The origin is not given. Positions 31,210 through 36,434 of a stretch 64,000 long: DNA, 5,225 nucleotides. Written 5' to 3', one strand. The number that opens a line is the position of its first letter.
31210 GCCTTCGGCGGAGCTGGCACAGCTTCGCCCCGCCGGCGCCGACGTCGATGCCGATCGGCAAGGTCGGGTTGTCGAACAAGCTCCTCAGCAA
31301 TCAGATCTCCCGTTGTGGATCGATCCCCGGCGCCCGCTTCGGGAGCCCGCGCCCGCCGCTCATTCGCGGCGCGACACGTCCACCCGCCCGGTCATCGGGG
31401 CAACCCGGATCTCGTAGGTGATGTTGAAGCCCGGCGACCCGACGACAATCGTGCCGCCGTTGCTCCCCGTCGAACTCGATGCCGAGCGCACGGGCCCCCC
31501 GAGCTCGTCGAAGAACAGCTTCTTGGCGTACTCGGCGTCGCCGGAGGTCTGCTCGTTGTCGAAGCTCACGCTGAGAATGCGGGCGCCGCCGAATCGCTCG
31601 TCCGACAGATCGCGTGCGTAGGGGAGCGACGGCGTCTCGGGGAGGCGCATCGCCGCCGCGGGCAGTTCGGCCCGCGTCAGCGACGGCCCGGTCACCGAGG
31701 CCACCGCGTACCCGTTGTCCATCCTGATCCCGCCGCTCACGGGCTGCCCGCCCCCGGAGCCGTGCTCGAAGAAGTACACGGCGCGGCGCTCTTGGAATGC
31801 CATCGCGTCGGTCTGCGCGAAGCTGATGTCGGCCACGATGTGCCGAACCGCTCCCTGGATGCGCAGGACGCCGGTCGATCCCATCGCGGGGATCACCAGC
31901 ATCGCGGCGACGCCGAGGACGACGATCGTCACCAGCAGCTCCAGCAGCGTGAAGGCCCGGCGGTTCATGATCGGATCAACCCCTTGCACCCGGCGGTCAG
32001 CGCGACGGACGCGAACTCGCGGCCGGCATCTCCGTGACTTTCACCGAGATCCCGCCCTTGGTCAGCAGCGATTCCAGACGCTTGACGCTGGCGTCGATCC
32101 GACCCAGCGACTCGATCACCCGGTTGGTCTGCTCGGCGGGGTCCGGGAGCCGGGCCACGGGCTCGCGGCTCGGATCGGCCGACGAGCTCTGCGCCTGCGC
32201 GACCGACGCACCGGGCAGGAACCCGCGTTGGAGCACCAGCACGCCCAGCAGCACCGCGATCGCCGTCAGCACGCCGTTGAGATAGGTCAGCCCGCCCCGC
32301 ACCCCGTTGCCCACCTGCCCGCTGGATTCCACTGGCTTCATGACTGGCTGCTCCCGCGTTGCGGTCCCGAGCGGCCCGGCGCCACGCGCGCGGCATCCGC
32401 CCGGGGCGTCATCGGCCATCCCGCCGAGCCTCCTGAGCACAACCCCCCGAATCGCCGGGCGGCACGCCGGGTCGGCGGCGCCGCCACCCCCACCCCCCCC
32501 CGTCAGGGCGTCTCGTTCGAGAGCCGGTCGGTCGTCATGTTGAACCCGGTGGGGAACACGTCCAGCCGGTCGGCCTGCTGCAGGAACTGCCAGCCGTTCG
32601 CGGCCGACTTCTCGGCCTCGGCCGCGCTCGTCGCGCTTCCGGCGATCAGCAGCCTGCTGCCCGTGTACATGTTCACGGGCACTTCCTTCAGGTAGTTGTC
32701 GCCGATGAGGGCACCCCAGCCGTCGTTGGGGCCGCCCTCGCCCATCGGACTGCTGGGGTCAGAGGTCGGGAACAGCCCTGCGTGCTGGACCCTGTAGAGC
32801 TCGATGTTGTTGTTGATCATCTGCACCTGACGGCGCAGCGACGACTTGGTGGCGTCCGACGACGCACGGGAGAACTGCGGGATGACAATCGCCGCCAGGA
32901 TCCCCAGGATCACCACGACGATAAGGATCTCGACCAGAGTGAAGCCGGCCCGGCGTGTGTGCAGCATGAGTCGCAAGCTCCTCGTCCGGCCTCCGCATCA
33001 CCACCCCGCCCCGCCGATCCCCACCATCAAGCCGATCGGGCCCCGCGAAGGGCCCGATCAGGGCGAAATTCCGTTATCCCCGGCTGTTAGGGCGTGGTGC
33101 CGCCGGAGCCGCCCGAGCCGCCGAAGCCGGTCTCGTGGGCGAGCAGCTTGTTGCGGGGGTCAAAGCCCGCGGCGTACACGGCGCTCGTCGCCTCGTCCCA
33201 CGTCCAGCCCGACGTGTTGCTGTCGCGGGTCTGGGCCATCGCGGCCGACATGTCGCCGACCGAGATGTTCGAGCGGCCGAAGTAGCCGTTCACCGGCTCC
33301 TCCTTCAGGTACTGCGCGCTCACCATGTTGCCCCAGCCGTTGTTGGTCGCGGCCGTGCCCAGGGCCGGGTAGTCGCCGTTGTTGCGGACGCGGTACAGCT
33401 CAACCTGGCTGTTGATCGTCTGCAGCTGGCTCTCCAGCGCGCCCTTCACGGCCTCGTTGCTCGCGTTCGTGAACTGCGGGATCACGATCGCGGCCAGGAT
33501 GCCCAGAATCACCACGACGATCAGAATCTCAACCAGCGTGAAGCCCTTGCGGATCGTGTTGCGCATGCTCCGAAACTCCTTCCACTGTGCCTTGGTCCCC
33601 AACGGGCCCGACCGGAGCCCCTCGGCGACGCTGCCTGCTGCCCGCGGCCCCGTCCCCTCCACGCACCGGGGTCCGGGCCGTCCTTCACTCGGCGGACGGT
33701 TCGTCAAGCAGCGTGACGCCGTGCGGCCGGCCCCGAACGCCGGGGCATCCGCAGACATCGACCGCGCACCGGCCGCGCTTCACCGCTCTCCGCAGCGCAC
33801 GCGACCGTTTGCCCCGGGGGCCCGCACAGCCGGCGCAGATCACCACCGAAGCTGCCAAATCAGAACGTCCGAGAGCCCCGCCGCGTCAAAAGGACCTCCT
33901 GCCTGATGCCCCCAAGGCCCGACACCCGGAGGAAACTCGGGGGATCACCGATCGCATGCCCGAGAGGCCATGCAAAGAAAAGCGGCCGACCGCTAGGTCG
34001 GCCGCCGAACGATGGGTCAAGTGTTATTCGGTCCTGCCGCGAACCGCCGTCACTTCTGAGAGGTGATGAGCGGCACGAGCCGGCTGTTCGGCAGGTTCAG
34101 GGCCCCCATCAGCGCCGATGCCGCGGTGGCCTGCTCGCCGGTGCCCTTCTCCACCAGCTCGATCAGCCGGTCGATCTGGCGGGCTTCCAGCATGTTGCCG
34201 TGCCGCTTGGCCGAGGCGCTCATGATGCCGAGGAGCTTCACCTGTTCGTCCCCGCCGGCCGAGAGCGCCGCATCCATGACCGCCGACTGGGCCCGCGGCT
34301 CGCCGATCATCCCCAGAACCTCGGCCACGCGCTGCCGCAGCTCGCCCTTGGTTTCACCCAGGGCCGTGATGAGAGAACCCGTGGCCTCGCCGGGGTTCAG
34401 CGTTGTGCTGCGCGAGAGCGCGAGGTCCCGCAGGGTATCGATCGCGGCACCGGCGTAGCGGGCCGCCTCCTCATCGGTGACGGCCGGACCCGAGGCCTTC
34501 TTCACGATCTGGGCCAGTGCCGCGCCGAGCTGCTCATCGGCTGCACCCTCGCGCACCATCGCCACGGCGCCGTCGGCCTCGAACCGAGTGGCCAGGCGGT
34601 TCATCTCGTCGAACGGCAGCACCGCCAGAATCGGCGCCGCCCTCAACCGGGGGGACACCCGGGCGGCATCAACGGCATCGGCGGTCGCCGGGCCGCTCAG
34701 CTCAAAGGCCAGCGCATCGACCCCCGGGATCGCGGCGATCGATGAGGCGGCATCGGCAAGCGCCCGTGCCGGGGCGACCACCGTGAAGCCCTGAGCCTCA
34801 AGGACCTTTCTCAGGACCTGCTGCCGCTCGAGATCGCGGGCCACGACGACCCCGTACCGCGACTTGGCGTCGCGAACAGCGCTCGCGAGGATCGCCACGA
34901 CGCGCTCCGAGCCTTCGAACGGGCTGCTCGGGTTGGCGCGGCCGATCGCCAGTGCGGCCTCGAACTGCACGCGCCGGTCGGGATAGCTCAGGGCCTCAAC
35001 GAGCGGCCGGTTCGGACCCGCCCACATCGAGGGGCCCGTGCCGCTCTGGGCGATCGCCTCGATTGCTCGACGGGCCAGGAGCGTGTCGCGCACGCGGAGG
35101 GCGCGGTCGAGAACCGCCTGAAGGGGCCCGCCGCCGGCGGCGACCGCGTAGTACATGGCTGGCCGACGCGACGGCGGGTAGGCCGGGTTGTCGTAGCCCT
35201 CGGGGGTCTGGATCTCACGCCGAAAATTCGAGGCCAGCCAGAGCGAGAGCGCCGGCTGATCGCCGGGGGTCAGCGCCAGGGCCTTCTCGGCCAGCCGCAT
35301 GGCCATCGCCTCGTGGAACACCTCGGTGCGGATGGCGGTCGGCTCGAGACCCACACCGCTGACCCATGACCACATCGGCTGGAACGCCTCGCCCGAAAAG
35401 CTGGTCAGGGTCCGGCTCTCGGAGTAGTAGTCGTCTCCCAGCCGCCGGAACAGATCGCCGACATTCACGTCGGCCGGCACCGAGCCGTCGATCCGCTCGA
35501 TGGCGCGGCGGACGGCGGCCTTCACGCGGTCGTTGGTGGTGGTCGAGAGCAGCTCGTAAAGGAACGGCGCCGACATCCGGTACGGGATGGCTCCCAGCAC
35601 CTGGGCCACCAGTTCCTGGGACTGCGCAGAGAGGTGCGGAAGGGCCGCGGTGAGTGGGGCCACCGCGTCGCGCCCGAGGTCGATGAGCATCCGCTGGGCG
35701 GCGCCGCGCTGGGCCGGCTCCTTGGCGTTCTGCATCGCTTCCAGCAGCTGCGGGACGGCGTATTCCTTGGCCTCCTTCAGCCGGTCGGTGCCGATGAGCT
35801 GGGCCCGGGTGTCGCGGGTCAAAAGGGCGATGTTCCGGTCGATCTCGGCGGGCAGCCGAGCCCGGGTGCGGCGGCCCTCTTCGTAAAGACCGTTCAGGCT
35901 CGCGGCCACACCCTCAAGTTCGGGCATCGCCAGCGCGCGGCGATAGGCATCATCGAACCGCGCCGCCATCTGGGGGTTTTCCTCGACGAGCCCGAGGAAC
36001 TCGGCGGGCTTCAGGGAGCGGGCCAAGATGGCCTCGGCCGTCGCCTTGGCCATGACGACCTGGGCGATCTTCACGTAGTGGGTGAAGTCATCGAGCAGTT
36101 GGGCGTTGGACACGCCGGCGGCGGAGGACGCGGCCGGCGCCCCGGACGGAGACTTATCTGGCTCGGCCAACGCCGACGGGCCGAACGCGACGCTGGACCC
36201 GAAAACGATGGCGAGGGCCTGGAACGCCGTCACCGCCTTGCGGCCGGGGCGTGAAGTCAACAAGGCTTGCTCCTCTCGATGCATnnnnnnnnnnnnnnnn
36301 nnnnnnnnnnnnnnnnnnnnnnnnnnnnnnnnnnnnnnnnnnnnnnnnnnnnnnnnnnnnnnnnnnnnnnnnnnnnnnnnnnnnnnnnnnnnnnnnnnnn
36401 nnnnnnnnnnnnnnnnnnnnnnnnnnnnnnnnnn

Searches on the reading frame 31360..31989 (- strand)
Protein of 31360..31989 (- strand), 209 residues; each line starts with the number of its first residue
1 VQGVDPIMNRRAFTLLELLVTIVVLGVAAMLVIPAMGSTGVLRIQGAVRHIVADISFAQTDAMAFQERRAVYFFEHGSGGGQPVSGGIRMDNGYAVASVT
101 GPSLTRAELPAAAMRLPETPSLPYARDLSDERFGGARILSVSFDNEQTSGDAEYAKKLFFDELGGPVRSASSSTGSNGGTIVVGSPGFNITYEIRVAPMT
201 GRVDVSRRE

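Call 14: search_protein_families(library=pfam, proteins=[window:31360-31989:-], max_evalue=0.001)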
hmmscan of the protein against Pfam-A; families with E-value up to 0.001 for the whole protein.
window:31360-31989:- (209 aa): 1 family
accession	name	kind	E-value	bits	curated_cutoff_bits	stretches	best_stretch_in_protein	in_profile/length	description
PF07963.17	N_methyl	-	7.9e-06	25.7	21.2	1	8-32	2-26/27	Prokaryotic N-terminal methylation motif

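Call 72: search_protein_families(library=ncbifam, proteins=[window:31360-31989:-], max_evalue=0.00001)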
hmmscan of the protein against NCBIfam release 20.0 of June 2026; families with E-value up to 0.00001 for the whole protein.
window:31360-31989:- (209 aa): 1 family
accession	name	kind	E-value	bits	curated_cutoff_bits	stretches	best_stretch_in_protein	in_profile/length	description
TIGR02532.1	IV_pilin_GFxxxE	domain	4.3e-06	26.3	16.3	1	10-33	1-24/24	prepilin-type N-terminal cleavage/methylation domain-containing protein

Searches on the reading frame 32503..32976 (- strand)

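Call 14: search_protein_families(library=pfam, proteins=[window:32503-32976:-], max_evalue=0.001)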
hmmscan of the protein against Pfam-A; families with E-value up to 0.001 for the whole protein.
window:32503-32976:- (157 aa): 1 family
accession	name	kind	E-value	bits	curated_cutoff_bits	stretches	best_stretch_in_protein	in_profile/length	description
PF07963.17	N_methyl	-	2e-08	33.9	21.2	1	8-31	3-26/27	Prokaryotic N-terminal methylation motif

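Call 72: search_protein_families(library=ncbifam, proteins=[window:32503-32976:-], max_evalue=0.00001)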
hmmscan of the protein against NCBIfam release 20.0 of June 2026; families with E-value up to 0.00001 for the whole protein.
window:32503-32976:- (157 aa): 6 families
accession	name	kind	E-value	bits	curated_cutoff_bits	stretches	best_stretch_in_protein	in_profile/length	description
TIGR01710.1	typeII_sec_gspG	equivalog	1.5e-14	54.2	88.85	1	11-102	2-93/134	type II secretion system major pseudopilin GspG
NF040999.1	pilin_ComGC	equivalog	7.9e-11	42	75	1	10-66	2-58/84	competence type IV pilus major pilin ComGC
NF041775.1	typeIV_PilA_Myxo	equivalog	1.8e-08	34.6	400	1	6-46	7-47/214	type IV pilin protein PilA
TIGR01708.2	typeII_sec_gspH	equivalog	4.6e-08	33.2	80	1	10-59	2-48/169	type II secretion system minor pseudopilin GspH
TIGR02532.1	IV_pilin_GFxxxE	domain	2.8e-07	30.1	16.3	1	9-32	1-24/24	prepilin-type N-terminal cleavage/methylation domain-containing protein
NF007862.0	PRK10574.1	equivalog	4.1e-07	30.2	138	1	8-68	3-63/145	prepilin peptidase-dependent pilin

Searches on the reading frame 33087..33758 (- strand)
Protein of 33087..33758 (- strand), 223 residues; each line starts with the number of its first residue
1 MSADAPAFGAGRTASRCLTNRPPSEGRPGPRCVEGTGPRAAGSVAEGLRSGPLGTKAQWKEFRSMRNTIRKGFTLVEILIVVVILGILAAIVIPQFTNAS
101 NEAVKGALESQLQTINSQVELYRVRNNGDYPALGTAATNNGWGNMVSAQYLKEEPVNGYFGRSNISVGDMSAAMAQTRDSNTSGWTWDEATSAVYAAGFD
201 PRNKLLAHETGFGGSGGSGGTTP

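Call 14: search_protein_families(library=pfam, proteins=[window:33087-33758:-], max_evalue=0.001)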
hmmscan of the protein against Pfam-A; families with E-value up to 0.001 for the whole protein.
window:33087-33758:- (223 aa): 1 family
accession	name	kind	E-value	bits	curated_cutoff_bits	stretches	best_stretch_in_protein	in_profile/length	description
PF07963.17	N_methyl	-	3.1e-07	30.1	21.2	1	70-92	4-26/27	Prokaryotic N-terminal methylation motif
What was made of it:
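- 31360..33758 (-): Prepilin-type genes (31360-31989, 32503-32976, 33087-33758) and one unassigned ORF (31997-32440) at the head of the operon. Pfam N_methyl (call 14).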

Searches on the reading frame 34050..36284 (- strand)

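Call 14: search_protein_families(library=pfam, proteins=[window:34050-36284:-], max_evalue=0.001)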
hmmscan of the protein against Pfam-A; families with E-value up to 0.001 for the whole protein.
window:34050-36284:- (744 aa): 1 family
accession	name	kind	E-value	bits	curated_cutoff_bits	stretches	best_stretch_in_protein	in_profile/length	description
PF13646.12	HEAT_2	-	1.8e-14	54.2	27.7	2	177-262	1-87/88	HEAT repeats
